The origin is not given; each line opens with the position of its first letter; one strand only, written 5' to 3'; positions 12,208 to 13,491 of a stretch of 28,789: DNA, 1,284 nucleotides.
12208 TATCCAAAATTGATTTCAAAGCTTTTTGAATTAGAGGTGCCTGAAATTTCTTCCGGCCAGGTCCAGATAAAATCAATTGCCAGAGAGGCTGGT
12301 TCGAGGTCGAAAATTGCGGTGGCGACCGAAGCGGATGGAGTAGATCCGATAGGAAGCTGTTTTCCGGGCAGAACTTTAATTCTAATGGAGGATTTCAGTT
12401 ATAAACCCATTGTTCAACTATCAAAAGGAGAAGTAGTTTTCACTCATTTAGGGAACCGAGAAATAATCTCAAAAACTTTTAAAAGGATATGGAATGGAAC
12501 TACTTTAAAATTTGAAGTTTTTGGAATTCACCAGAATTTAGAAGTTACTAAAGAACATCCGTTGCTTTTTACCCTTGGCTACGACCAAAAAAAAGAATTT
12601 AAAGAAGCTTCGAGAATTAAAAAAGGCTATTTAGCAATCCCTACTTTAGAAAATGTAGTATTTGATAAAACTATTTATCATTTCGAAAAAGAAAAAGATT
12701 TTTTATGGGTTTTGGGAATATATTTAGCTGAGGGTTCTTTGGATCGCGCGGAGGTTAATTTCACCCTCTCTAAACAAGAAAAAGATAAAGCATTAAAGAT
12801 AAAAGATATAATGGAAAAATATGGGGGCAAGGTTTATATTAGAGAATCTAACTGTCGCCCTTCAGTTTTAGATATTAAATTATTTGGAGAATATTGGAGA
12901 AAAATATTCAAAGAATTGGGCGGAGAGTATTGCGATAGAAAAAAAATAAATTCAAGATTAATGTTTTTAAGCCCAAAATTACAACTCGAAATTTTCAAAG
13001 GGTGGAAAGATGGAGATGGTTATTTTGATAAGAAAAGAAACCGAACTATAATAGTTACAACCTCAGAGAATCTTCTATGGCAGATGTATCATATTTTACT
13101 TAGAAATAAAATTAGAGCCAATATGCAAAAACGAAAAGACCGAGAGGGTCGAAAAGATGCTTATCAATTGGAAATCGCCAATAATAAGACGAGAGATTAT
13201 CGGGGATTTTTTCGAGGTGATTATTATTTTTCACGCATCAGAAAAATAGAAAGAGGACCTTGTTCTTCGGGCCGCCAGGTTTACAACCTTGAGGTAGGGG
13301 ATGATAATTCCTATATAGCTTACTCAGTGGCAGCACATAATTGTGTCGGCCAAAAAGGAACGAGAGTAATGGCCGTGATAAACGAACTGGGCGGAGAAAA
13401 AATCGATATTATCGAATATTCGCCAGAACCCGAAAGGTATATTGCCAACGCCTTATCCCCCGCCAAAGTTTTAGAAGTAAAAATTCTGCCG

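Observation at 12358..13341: Full-length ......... intein in the KH1 GxxG site of NusA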

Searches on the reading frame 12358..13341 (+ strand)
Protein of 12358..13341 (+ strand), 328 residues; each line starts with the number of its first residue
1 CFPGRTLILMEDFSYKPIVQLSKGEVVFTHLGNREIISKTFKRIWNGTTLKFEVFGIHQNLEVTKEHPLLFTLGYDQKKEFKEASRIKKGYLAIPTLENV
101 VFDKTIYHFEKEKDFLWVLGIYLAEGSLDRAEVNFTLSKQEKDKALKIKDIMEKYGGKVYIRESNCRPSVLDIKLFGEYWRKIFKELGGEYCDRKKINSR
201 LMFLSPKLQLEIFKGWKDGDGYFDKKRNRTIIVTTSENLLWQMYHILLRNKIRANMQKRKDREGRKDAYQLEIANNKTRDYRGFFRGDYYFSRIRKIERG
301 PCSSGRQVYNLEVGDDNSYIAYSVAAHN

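Call 4: search_protein_families(library=pfam, proteins=[window:12358-13341:+], max_evalue=1)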
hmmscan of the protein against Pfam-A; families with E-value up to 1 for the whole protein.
window:12358-13341:+ (328 aa): 5 families
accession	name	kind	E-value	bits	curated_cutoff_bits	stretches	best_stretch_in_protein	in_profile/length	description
PF14528.11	LAGLIDADG_3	-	1.2e-11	45.1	22.5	1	209-277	3-72/82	LAGLIDADG-like domain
PF14890.11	Intein_splicing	-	1.8e-07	31.5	35.8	1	24-328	21-155/155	Intein splicing domain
PF14623.11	Vint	-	0.0013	19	27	1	1-72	2-67/166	Hint-domain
PF01079.26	Hint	-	0.1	12.6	29.7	1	1-89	13-110/213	Hint module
PF14527.11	LAGLIDADG_WhiA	-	0.13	12.9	23.2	1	118-165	5-54/93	WhiA LAGLIDADG-like domain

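Call 5: search_protein_families(library=ncbifam, proteins=[window:12358-13341:+], max_evalue=1)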
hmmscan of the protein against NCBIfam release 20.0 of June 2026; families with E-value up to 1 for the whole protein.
window:12358-13341:+ (328 aa): 4 families
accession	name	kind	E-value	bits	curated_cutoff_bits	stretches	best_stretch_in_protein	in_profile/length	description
NF011418.0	PRK14845.1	equivalog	1.8e-07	29.3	756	1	43-276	87-287/1049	translation initiation factor IF-2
NF011491.0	PRK14898.1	equivalog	1.2e-05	23.6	783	1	108-262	238-390/860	DNA-directed RNA polymerase subunit A''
TIGR01443.1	intein_Cterm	domain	0.00085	19.5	15.6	1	308-328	2-23/24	intein C-terminal splicing region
NF011287.0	PRK14698.1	equivalog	0.043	11.8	1238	1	170-275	448-550/1017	V-type ATP synthase subunit A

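Call 7: find_homologous_proteins(query=window:12358-13341:+, max_evalue=0.001)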
Query window:12358-13341:+ (328 aa): 6 proteins with E <= 0.001 among 839 candidates.
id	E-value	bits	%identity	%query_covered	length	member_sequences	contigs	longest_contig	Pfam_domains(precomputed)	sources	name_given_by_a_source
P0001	9.9e-213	724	100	97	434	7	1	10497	PF13184.13,PF26594.2,PF14528.12,PF14890.12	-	-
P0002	1.0e-83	300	46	100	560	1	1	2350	PF14528.12,PF14890.12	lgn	-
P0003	3.0e-78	282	44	100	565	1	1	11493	PF14623.12,PF14528.12,PF14890.12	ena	-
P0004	1.5e-59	220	40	97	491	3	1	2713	PF14528.12,PF14890.12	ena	-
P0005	1.6e-59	220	44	83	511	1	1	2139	PF00112.30,PF14528.12,PF14890.12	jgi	jgi:hypothetical protein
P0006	2.3e-20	91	66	22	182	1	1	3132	PF13184.13,PF26594.2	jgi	jgi:NusA-like KH domain protein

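Call 27: search_solved_structures(query=window:12358-13341:+, max_evalue=1, show_alignments=2)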
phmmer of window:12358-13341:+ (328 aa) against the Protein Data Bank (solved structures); distinct sequences matched with E-value up to 1: 2.
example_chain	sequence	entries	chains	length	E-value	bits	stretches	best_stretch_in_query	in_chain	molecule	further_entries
7qsu_A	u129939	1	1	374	0.081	15.5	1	113-285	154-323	V-ATPase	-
7qss_A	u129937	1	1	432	0.12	14.9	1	113-286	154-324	V-type ATP synthase alpha chain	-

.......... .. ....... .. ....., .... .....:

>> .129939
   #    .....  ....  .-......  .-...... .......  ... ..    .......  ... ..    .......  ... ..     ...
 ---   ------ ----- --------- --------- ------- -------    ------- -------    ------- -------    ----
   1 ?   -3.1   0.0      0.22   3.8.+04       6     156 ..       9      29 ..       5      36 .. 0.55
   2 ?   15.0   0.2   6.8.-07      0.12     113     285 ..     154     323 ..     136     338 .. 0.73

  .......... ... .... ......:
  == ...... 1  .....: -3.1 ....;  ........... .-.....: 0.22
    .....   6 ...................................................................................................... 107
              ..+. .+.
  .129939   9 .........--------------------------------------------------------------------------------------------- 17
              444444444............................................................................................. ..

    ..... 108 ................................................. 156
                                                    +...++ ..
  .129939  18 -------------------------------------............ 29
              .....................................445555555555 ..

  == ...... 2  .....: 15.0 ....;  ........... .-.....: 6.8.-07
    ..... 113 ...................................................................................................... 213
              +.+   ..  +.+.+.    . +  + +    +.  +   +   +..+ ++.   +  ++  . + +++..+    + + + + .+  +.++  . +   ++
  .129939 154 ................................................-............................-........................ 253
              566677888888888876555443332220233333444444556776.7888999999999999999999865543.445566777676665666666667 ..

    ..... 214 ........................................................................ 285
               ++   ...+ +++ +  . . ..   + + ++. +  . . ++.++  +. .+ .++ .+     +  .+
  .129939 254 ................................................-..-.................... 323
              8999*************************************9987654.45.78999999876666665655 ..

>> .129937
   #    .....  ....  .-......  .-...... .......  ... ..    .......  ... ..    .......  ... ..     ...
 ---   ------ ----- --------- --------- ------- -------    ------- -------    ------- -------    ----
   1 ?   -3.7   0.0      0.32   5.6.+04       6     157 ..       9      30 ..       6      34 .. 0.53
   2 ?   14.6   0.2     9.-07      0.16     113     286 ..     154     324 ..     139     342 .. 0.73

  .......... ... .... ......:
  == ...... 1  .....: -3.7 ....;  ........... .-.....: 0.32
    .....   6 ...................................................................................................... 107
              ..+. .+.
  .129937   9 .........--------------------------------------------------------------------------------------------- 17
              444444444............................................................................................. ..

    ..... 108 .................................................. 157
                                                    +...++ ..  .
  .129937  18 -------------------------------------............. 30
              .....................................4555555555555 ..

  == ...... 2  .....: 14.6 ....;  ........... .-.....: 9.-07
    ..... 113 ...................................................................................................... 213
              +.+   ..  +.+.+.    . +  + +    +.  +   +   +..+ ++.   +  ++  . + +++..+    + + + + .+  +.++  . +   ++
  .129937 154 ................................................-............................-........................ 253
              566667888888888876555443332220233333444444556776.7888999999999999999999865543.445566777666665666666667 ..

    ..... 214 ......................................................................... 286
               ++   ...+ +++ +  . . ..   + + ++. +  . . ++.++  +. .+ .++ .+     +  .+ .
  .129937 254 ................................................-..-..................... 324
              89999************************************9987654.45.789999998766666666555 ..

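Call 30: find_encoding_contigs(protein=P0003, flank=6000, max_places=2)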
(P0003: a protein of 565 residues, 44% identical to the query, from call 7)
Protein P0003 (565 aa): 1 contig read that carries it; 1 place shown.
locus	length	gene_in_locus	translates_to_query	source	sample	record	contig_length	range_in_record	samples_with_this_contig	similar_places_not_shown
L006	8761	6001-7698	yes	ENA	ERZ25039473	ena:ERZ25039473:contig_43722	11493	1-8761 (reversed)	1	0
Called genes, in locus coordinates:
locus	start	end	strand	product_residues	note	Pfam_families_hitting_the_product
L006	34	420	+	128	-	-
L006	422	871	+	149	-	-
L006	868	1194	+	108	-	-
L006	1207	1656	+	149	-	-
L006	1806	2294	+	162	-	-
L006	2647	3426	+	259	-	-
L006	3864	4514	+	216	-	-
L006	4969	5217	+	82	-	-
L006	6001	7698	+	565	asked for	PF14623:Vint (faint), PF14890:Intein_splicing, PF14528:LAGLIDADG_3 (faint)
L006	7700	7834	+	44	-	-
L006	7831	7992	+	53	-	-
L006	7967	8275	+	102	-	-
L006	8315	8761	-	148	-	?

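Call 32: predict_structure(alignment_id=A1)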
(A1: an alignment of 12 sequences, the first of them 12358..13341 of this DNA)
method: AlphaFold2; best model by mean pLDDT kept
length: 328 residues; sequences in the alignment: 12
mean_pLDDT: 91.7   pTM: 0.90
mean pLDDT of the five models: 91.7, 90.2, 78.6, 76.9, 74.9
residues with pLDDT >= 90: 260; 70-90: 57; 50-70: 11; < 50: 0
segments of 3 or more residues with pLDDT < 50: none
pLDDT, mean of each block of 10 residues (from residue 1): 95 94 95 94 92 95 96 96 97 91 77 96 92 92 96 95 88 94 91 87 93 95 89 93 95 90 74 82 93 96 85 92 95
secondary structure, 60 per line:
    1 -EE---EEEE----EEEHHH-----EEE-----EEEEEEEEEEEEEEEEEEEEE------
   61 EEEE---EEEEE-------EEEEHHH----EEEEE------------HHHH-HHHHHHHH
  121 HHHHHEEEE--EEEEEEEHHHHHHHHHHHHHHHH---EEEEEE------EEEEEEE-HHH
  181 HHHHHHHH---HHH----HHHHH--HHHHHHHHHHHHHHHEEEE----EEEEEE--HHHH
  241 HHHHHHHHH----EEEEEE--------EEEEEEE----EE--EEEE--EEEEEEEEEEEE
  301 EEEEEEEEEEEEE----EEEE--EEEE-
elements in order: E7-10 E15-17 E26-28 E34-54 E61-64 E68-72 E80-83 E91-95 H108-111 H113-125 E126-129 E132-138 H139-154 E158-163 E170-176 H178-188 H199-203 H206-220 E221-224 E229-234 H237-249 E254-259 E268-274 E283-286 E289-313 E318-321 E324-327

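Call 34: fold_search(model_id=the predicted structure, library=pdb)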
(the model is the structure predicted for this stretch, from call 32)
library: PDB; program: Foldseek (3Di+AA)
matches with E <= 10: 803; with E <= 0.001: 59
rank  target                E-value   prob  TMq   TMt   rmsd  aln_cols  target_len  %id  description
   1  7qsu                  6.6e-17  1.00  0.76  0.69   5.1       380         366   18  Crystal structure of homing endonuclease-associated TliVMA intein (C1A, d333-339) (released 2022-03-30)
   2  7qss                  1.3e-16  1.00  0.73  0.57   5.8       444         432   15  Crystal structure of homing endonuclease-associated TliVMA intein (C1A) (released 2022-03-30)
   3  1vde_A                4.2e-15  1.00  0.64  0.51   7.9       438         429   12  PI-SCEI, A HOMING ENDONUCLEASE WITH PROTEIN SPLICING ACTIVITY (released 1998-04-08)
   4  1vde_B                5.6e-15  1.00  0.64  0.51   6.7       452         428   15  PI-SCEI, A HOMING ENDONUCLEASE WITH PROTEIN SPLICING ACTIVITY (released 1998-04-08)
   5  1ef0_A                1.0e-14  1.00  0.63  0.50   7.2       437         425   15  CRYSTAL STRUCTURE OF PI-SCEI MINIPRECURSOR (released 2000-06-07)
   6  1lws_A                2.1e-13  1.00  0.62  0.50   7.6       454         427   14  Crystal structure of the intein homing endonuclease PI-SceI bound to its recognition sequence (released 2002-09-27)
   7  7qst                  1.2e-12  1.00  0.69  0.64   5.0       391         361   12  Crystal structure of homing endonuclease-associated PhoVMA intein (C1A) (released 2022-03-30)
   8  1dq3                  2.2e-12  1.00  0.67  0.51   6.3       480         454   12  CRYSTAL STRUCTURE OF AN ARCHAEAL INTEIN-ENCODED HOMING ENDONUCLEASE PI-PFUI (released 2000-07-05)
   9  1jva_A                4.1e-12  1.00  0.65  0.53   6.2       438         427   13  CRYSTAL STRUCTURE OF THE VMA1-DERIVED ENDONUCLEASE BEARING THE N AND C EXTEIN PROPEPTIDES (released 2002-08-29)
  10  1dfa                  4.9e-12  1.00  0.60  0.50   7.5       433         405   15  CRYSTAL STRUCTURE OF PI-SCEI IN C2 SPACE GROUP (released 1999-12-08)
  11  1jva_B                6.1e-12  1.00  0.65  0.52   6.2       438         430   12  CRYSTAL STRUCTURE OF THE VMA1-DERIVED ENDONUCLEASE BEARING THE N AND C EXTEIN PROPEPTIDES (released 2002-08-29)
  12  1ef0_B                2.7e-11  1.00  0.61  0.53   6.4       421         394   13  CRYSTAL STRUCTURE OF PI-SCEI MINIPRECURSOR (released 2000-06-07)
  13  2cw7                  5.0e-11  1.00  0.67  0.43  10.3       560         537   11  Crystal structure of intein homing endonuclease II (released 2006-04-18)
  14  1lwt_A                5.0e-11  1.00  0.63  0.49   7.4       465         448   13  Crystal structure of the intein homing endonuclease PI-SceI bound to its substrate DNA (Ca2+ free) (released 2002-09-27)
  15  1um2_A                6.3e-11  1.00  0.63  0.52   7.3       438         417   14  Crystal Structure of the Vma1-Derived Endonuclease with the Ligated Extein Segment (released 2004-09-22)
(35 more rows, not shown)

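Call 43: search_protein_representatives(protein=window:12358-13341:+)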
Query: 328 residues. Proteins with E-value up to 0.001 (for the whole library): 3438; up to 1e-10: 892; up to 1e-30: 63. The best 150 are listed.
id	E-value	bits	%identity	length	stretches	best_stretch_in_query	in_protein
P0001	3.1e-213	723.5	100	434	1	10-328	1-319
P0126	5.4e-91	321.8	48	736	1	1-328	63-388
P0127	1.6e-87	310.4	52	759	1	1-328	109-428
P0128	2.8e-86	306.3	49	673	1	1-328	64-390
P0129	2.2e-80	286.9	45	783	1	1-328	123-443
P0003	9.6e-79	281.5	46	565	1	1-328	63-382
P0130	4.2e-75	269.6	47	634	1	1-328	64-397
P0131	2.0e-74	267.3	48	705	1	1-328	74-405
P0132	1.9e-72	260.9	48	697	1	1-328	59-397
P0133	2.6e-72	260.4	44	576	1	1-328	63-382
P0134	5.0e-72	259.5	45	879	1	1-328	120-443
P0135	1.9e-69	251.0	42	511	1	1-328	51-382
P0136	1.2e-68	248.3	44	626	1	1-328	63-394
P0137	2.5e-68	247.3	43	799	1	1-328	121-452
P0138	3.5e-68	246.8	45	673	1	1-328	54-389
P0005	5.1e-60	220.0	48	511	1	60-328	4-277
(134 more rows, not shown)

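Call 48: find_encoding_contigs(protein=P0128, flank=8000, max_places=2)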
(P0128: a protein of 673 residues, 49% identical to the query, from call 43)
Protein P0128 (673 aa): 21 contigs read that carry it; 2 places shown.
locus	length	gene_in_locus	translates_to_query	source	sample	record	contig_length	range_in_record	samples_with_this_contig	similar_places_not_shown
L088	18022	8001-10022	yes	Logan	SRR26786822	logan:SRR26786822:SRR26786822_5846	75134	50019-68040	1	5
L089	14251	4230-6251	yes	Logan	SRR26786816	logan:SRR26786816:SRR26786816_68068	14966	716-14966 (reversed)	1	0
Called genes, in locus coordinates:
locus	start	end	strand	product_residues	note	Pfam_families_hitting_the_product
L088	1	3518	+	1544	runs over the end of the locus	PF00754:F5_F8_type_C, PF22633:F5_F8_type_C_2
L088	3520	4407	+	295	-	-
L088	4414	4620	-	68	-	-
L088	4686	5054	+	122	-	-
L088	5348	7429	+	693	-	PF17207:MCM_OB, PF00493:MCM, PF01078:Mg_chelatase (faint), PF07728:AAA_5 (weak), PF17855:MCM_lid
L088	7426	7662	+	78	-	-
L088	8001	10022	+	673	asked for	PF14890:Intein_splicing, PF14528:LAGLIDADG_3 (faint)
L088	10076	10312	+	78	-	-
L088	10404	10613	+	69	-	-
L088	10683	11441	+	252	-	PF02353:CMAS (weak), PF08242:Methyltransf_12 (faint), PF13489:Methyltransf_23, PF01209:Ubie_methyltran (weak), PF13847:Methyltransf_31, PF08241:Methyltransf_11, PF13649:Methyltransf_25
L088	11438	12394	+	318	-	-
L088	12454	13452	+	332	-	PF04055:Radical_SAM, PF13186:SPASM (weak)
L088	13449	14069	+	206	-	-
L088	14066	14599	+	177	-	-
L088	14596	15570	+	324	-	PF04007:DUF354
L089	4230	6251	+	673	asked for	PF14890:Intein_splicing, PF14528:LAGLIDADG_3 (faint)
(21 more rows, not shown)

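Call 49: find_encoding_contigs(protein=P0002, flank=3000, max_places=2)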
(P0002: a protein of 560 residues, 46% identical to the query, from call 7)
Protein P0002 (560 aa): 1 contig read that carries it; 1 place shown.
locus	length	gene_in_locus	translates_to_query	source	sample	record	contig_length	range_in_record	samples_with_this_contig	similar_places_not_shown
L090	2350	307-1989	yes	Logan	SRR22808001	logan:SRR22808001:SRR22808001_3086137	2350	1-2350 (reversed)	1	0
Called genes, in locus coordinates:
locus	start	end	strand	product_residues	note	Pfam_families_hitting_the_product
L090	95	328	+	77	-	-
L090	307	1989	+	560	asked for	PF14890:Intein_splicing, PF14528:LAGLIDADG_3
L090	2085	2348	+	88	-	?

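Call 69: find_homologous_proteins(query=A2, max_evalue=1e-30)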
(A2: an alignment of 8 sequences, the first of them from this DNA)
Query A2 (8 sequences) (328 aa, profile of the alignment): 5 proteins with E <= 1e-30 among 3218 candidates.
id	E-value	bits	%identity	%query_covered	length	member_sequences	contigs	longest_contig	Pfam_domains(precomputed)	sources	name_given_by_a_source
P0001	2.4e-187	640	100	97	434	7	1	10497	PF13184.13,PF26594.2,PF14528.12,PF14890.12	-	-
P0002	6.9e-98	346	46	100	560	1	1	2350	PF14528.12,PF14890.12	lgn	-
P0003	7.5e-92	326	44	100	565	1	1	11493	PF14623.12,PF14528.12,PF14890.12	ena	-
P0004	1.3e-83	299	40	97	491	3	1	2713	PF14528.12,PF14890.12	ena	-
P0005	9.0e-75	270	44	83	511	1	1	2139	PF00112.30,PF14528.12,PF14890.12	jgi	jgi:hypothetical protein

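Call 70: find_related_loci(query=A2, collection=metagenome_contigs, flank=1500)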
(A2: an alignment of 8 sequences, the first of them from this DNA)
Query A2 (328 aa) in metagenome_contigs; peptide patterns used: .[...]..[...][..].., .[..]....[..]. (x = any residue, [..] = any of these).
243 stretches matched a pattern; 7 encode a relative of the query (tblastn E <= 1e-3); 7 distinct loci.
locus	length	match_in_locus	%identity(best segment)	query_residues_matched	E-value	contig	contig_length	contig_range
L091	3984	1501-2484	100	1-328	0e+0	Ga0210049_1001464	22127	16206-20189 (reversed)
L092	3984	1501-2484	100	1-328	0e+0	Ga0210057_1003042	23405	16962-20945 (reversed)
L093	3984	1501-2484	87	1-328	0e+0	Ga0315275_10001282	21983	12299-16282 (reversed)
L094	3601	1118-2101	76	1-328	0e+0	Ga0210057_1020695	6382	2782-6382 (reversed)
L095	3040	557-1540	76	1-328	0e+0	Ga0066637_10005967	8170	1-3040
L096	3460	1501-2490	70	1-328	3e-161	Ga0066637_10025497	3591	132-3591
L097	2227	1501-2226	46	1-246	7e-66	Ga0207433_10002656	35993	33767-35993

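Call 77: search_solved_structures(query=A2, max_evalue=0.01, show_alignments=1)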
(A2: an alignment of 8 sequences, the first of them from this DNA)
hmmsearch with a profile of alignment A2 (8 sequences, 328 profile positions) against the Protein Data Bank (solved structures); distinct sequences matched with E-value up to 0.01: 0.
